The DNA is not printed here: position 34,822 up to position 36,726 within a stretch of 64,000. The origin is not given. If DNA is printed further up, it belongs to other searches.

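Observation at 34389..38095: Translationally coupled operon of a small membrane protein plus two complementary-degenerate MutS-domain-V ATPases lacking mismatch-recognition and nuclease domains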

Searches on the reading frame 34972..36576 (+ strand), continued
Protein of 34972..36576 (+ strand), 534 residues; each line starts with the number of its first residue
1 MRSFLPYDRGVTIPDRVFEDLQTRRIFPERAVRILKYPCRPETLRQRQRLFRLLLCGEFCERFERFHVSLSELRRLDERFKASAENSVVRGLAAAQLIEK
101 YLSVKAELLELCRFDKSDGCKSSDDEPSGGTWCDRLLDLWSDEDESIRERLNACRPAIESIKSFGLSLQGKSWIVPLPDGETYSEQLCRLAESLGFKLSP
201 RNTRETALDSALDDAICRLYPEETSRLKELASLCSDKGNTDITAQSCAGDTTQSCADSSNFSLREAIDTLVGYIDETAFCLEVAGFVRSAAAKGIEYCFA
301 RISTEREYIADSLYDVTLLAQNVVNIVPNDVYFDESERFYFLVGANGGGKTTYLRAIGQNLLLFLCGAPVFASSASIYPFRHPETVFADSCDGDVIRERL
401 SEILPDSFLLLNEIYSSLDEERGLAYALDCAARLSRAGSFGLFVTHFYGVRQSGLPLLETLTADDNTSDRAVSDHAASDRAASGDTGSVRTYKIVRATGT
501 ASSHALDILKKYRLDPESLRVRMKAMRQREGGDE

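Call 53: search_solved_structures(query=A1, max_evalue=0.001, show_alignments=2)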
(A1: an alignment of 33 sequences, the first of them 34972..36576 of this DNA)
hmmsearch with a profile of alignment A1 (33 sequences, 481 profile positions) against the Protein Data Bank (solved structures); distinct sequences matched with E-value up to 0.001: 38.
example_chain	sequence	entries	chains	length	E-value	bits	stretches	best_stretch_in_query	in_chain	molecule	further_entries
8r7c_A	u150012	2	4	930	1.4e-23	86.7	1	42-426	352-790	DNA mismatch repair protein Msh2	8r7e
2o8b_A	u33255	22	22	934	1.8e-23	86.3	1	42-428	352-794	DNA mismatch repair protein Msh2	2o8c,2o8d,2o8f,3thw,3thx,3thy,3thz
2o8e_A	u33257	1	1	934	1.8e-23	86.3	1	42-428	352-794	DNA mismatch repair protein Msh2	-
8rb1_A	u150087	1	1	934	1.3e-22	83.5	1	42-428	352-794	DNA mismatch repair protein Msh2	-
8raz_A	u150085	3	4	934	4.3e-22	81.8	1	42-428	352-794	DNA mismatch repair protein Msh2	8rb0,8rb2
8rax_A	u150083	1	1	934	6.8e-22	81.1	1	42-428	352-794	DNA mismatch repair protein Msh2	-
5x9w_A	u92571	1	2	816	2.3e-21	79.3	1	282-424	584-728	DNA mismatch repair protein MutS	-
5yk4_A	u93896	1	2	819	2.4e-21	79.3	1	282-424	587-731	DNA mismatch repair protein MutS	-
8r7e_B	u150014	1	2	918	1.5e-20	76.7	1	99-427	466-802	DNA mismatch repair protein Msh3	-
3thw_B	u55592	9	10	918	2e-20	76.2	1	99-427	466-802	DNA mismatch repair protein Msh3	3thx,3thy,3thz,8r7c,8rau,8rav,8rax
8rz7_B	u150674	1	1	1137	8.4e-20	74.2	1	99-427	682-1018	DNA mismatch repair protein Msh3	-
8r7v_B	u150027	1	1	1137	1.2e-19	73.6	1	99-427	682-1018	DNA mismatch repair protein Msh3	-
8olx_B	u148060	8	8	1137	1.3e-19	73.6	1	99-427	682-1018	DNA mismatch repair protein Msh3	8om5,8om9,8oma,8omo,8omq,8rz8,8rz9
8rb1_B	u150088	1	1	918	1.6e-19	73.3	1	99-427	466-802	DNA mismatch repair protein Msh3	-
8raw_B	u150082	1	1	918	7.9e-19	71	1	99-427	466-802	DNA mismatch repair protein Msh3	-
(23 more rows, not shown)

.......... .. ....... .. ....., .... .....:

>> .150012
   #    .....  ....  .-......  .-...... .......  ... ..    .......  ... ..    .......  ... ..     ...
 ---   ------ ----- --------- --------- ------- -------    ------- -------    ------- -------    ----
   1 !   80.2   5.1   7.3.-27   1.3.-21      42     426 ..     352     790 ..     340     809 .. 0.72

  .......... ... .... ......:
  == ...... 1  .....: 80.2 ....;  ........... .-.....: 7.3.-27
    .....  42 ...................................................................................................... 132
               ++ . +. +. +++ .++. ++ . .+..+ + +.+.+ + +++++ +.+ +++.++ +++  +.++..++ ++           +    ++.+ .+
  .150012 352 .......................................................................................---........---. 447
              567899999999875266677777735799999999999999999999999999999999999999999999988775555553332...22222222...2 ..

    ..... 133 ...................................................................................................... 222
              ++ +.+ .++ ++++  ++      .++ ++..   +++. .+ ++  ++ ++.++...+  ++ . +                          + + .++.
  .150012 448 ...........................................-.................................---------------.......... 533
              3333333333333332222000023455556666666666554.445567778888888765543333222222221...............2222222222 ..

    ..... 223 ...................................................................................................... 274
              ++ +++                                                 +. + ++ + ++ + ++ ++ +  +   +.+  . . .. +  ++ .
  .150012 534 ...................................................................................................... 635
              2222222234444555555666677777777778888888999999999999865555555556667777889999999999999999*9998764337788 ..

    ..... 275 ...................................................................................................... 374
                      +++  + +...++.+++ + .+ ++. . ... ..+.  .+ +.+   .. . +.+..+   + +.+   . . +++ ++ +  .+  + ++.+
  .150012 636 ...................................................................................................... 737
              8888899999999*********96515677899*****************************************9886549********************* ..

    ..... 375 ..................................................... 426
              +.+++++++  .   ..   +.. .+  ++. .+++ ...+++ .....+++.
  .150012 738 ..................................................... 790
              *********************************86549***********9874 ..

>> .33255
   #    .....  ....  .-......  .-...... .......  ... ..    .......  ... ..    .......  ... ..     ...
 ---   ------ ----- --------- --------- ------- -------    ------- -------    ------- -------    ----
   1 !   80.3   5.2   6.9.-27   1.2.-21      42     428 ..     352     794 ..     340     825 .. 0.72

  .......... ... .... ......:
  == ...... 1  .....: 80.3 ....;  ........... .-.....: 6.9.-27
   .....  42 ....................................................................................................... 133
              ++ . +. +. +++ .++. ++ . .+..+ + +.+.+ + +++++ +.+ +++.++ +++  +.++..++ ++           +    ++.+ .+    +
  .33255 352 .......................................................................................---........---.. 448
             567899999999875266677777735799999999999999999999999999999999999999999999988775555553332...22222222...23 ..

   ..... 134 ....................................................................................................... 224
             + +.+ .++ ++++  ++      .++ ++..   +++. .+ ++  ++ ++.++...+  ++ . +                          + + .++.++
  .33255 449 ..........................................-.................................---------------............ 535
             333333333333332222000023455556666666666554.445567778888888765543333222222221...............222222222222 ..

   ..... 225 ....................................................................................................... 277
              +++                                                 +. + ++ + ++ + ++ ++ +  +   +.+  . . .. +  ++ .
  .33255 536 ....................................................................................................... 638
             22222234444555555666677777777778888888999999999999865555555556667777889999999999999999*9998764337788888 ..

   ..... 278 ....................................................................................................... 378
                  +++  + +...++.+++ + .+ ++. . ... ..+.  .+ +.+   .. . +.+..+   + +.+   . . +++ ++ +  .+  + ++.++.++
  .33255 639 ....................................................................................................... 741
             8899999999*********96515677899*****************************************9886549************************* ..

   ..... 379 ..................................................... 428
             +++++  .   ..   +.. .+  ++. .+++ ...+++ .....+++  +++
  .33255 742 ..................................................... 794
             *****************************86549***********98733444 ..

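Call 55: find_related_loci(query=A1, collection=viral_contigs, flank=5000)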
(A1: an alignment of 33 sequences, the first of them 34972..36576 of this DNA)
Query A1 (534 aa) in viral_contigs; peptide patterns used: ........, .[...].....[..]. (x = any residue, [..] = any of these).
48 stretches matched a pattern, but none encodes a relative of the query by tblastn (E <= 1e-3).

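Call 81: predict_structure(alignment_id=A5)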
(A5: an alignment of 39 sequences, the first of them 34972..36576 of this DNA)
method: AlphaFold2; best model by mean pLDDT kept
length: 534 residues; sequences in the alignment: 39
mean_pLDDT: 82.9   pTM: 0.79
mean pLDDT of the five models: 82.9, 82.5, 80.9, 80.6, 80.1
residues with pLDDT >= 90: 267; 70-90: 166; 50-70: 57; < 50: 44
segments of 3 or more residues with pLDDT < 50: 244-257, 466-488, 500-503, 532-534
pLDDT, mean of each block of 10 residues (from residue 1): 81 94 94 94 92 93 97 97 90 96 96 77 60 86 86 91 81 77 77 84 77 91 92 78 48 49 91 96 96 95 96 91 85 92 83 95 97 97 86 74 85 90 92 89 92 89 52 42 47 73 53 77 76 46
secondary structure, 60 per line:
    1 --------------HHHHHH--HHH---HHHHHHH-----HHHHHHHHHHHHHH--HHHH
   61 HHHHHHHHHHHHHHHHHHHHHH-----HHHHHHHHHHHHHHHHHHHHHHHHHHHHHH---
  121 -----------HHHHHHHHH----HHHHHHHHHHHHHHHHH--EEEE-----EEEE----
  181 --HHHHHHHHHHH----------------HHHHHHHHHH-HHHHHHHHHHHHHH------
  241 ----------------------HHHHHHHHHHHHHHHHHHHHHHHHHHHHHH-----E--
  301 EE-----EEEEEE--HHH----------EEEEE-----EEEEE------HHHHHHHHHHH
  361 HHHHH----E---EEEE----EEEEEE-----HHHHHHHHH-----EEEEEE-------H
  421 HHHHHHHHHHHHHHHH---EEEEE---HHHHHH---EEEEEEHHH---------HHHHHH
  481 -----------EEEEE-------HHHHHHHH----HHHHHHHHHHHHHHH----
elements in order: H15-20 H29-35 H41-54 H57-82 H88-117 H132-140 H145-161 E164-167 E173-176 H183-193 H210-219 H221-234 H263-292 E308-313 E329-333 E339-343 H350-365 E374-377 E382-387 H393-401 E407-412 H420-436 E440-444 H448-453 E457-462 H475-480 E492-496 H504-511 H516-530

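Call 87: fold_search(model_id=the predicted structure, library=pdb)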
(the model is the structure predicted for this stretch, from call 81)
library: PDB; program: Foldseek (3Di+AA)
matches with E <= 10: 892; with E <= 0.001: 133
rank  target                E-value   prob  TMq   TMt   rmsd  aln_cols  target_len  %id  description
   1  8rb1_A                6.1e-16  1.00  0.51  0.32  11.3       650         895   15  The crystal structure of DNA-bound human MutSbeta (MSH2_K675R/MSH3_K902R) in the canonical mismatch bound conformation (released 2025-06-11)
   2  8rau_A                6.4e-16  1.00  0.50  0.32  11.9       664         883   15  The crystal structure of DNA-bound human MutSbeta (MSH2/MSH3) in the canonical mismatch bound conformation with ADP bo (released 2025-06-11)
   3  8ag6_A                7.8e-16  1.00  0.51  0.32  12.4       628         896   14  human MutSalpha (MSH2/MSH6) binding to DNA with a GT mismatch (released 2023-01-25)
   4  1w7a_A                9.1e-16  1.00  0.49  0.34  11.7       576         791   14  ATP bound MutS (released 2004-09-10)
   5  8r7e_E                1.1e-15  1.00  0.51  0.33  10.6       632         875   14  MutSbeta bound to compound CHDI-00898647 in the canonical DNA-mismatch bound form (released 2024-11-27)
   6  1wbd_B                1.6e-15  1.00  0.46  0.34  15.3       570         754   14  Crystal structure of E. coli DNA mismatch repair enzyme MutS, E38Q mutant, in complex with a G.T mismatch (released 2006-01-18)
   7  8rav_A                1.8e-15  1.00  0.49  0.32  11.8       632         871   13  The crystal structure of DNA-bound human MutSbeta (MSH2/MSH3) in the canonical mismatch bound conformation with ADP bo (released 2025-06-11)
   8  3k0s_B                2.2e-15  1.00  0.46  0.34  15.0       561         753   15  Crystal structure of E.coli DNA mismatch repair protein MutS, D693N mutant, in complex with GT mismatched DNA (released 2010-02-16)
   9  1wbb_B                2.7e-15  1.00  0.49  0.36  10.4       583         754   14  Crystal structure of E. coli DNA mismatch repair enzyme MutS, E38A mutant, in complex with a G.T mismatch (released 2006-01-18)
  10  8r7v_A                3.3e-15  1.00  0.51  0.33  11.8       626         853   14  MutSbeta bound to compound CHDI-00898647 in the canonical DNA-mismatch bound form (released 2024-10-30)
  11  1ng9_B                3.5e-15  1.00  0.48  0.35  15.1       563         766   15  E.coli MutS R697A: an ATPase-asymmetry mutant (released 2003-02-11)
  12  1ewq_B                3.6e-15  1.00  0.45  0.34  16.1       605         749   16  CRYSTAL STRUCTURE TAQ MUTS COMPLEXED WITH A HETERODUPLEX DNA AT 2.2 A RESOLUTION (released 2000-10-23)
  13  8raw_A                4.2e-15  1.00  0.51  0.33  11.3       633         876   14  The crystal structure of DNA-bound human MutSbeta (MSH2/MSH3_G901D) in the canonical mismatch bound conformation with  (released 2025-06-11)
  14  8r7e_A                4.4e-15  1.00  0.51  0.35  11.9       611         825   14  MutSbeta bound to compound CHDI-00898647 in the canonical DNA-mismatch bound form (released 2024-11-27)
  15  3thw_A                4.4e-15  1.00  0.47  0.30  12.2       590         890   14  Human MutSbeta complexed with an IDL of 4 bases (Loop4) and ADP (released 2011-12-21)
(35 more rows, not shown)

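Call 106: list_cluster_members(proteins=[P0117, P0126, P0015, P0097])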
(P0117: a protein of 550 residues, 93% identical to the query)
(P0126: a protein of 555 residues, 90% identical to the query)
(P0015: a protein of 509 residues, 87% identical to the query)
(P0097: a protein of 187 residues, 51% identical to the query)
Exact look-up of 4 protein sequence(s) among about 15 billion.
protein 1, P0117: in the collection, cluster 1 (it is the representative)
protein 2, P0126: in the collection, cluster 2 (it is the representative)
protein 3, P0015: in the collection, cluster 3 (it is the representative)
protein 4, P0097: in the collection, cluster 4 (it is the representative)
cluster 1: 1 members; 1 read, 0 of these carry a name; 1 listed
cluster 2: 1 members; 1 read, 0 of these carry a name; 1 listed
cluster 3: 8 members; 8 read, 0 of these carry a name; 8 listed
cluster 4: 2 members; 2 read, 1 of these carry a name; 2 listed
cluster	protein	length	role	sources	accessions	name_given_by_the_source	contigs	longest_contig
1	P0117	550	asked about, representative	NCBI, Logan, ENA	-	-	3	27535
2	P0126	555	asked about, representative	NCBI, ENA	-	-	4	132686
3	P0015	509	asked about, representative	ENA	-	-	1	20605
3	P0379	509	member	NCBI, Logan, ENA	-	-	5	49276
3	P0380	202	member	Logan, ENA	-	-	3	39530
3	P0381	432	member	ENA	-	-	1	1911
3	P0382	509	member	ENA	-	-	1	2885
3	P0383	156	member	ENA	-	-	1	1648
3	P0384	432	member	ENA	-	-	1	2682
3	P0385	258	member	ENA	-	-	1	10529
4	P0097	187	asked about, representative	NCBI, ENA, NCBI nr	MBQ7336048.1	MAG: hypothetical protein IJW92_06215 [Clostridia bacterium] | hypothetical protein [Clostridia bacterium]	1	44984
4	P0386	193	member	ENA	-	-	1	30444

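Call 107: find_encoding_contigs(protein=P0126, flank=7000, max_places=2)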
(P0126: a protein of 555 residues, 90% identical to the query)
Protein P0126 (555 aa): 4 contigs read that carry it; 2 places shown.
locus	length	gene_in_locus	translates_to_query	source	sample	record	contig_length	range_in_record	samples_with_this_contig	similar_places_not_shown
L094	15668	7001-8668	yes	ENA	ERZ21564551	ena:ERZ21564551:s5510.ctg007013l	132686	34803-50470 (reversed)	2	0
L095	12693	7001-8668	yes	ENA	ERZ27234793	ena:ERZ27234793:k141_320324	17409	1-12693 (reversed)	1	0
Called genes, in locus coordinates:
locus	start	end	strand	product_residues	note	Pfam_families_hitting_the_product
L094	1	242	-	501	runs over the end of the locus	-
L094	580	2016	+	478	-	-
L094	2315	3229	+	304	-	PF01261:AP_endonuc_2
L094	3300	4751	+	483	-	-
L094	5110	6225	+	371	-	PF13088:BNR_2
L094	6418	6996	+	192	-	-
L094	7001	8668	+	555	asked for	-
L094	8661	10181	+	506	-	PF00488:MutS_V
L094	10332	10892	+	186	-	-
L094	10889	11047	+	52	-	-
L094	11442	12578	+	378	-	PF05816:TelA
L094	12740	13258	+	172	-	PF04011:LemA (weak)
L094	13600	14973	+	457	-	PF02746:MR_MLE_N, PF13378:MR_MLE_C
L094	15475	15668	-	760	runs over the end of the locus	PF13802:Gal_mutarotas_2, PF01055:Glyco_hydro_31_2nd, PF21365:Glyco_hydro_31_3rd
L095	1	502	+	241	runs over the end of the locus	PF19538:DUF6062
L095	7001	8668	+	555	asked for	-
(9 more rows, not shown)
